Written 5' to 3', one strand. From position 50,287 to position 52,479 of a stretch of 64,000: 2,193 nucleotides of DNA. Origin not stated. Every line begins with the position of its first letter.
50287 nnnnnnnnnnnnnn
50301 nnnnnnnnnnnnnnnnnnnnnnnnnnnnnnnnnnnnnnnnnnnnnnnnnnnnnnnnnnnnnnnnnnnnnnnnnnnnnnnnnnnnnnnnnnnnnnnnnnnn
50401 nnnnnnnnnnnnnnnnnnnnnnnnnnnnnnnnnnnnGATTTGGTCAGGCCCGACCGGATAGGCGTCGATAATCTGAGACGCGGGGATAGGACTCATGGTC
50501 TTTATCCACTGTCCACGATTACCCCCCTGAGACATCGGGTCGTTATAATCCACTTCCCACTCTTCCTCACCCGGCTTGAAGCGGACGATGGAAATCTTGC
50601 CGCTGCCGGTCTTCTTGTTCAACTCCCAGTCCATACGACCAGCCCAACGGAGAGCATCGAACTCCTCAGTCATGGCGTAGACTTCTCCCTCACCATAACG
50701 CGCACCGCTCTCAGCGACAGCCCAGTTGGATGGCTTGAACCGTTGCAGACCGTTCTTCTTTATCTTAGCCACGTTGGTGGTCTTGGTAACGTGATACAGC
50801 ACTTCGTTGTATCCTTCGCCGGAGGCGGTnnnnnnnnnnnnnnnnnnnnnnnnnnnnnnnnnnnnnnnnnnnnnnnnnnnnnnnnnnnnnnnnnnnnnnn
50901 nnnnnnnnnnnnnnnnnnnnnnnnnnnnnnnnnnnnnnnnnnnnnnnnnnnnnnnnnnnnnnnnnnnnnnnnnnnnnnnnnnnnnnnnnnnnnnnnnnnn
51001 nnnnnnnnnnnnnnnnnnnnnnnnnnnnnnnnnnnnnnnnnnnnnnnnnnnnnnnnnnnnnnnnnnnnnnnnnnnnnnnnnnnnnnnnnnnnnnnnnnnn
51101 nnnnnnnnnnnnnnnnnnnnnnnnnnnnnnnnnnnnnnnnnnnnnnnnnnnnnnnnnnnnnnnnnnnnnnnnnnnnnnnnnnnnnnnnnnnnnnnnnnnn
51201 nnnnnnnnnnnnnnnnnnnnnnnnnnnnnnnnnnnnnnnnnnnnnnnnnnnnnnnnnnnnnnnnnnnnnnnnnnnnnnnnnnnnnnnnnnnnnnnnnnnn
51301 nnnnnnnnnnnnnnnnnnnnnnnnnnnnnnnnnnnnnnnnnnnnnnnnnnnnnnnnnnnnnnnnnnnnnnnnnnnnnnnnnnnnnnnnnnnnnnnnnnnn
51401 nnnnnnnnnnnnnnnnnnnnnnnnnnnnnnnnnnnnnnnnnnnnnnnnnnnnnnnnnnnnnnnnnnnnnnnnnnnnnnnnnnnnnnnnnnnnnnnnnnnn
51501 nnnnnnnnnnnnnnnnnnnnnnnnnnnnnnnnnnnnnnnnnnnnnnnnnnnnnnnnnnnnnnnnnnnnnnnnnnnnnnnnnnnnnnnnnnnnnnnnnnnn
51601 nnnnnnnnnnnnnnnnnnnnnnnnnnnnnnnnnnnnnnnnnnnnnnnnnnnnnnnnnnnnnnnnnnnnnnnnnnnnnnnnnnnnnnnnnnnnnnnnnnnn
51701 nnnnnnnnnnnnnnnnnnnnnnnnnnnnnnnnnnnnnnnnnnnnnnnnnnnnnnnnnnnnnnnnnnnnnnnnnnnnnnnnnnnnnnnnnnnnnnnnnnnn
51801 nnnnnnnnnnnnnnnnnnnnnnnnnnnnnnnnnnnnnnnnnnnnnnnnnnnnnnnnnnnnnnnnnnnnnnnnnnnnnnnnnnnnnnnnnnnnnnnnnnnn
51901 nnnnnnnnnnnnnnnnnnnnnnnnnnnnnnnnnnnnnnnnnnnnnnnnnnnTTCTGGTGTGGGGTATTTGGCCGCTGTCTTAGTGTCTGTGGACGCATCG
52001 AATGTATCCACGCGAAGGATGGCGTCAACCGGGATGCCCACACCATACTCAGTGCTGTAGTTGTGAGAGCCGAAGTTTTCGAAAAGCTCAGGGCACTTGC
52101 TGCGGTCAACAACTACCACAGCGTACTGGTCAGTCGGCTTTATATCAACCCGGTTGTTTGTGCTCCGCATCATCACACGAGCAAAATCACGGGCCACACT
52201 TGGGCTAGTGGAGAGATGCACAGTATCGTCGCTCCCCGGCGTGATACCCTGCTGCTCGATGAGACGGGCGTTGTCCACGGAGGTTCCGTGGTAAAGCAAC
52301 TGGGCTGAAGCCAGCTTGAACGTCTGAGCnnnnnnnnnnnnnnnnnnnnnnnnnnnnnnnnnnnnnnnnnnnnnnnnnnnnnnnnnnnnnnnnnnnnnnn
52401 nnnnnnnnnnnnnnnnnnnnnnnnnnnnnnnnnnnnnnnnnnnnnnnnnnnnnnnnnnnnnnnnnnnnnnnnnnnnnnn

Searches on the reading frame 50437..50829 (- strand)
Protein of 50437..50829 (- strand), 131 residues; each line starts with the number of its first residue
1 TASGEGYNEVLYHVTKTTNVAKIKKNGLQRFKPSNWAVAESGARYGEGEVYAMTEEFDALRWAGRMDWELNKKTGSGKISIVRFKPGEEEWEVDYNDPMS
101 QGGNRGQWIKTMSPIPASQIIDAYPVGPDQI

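Call 59: search_protein_families(library=pfam, proteins=[window:50437-50829:-], max_evalue=1)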
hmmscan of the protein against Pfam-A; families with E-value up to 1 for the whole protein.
seq(131 aa): 2 families
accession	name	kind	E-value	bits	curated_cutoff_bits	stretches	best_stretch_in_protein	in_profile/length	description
PF00644.27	PARP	-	0.031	14.2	26.7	1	9-52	50-90/199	Poly(ADP-ribose) polymerase catalytic domain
PF01885.22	PTS_2-RNA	-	0.23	11.9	26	1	8-33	100-125/177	RNA 2'-phosphotransferase, Tpt1 / KptA family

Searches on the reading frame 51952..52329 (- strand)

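Call 59: search_protein_families(library=pfam, proteins=[window:51952-52329:-], max_evalue=1)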
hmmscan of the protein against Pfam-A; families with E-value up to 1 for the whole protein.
seq(126 aa): 2 families
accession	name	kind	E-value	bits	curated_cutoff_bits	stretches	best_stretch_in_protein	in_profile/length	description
PF01885.22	PTS_2-RNA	-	5.1e-05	23.8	26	1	10-58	101-147/177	RNA 2'-phosphotransferase, Tpt1 / KptA family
PF00644.27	PARP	-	0.15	12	26.7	1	6-29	46-69/199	Poly(ADP-ribose) polymerase catalytic domain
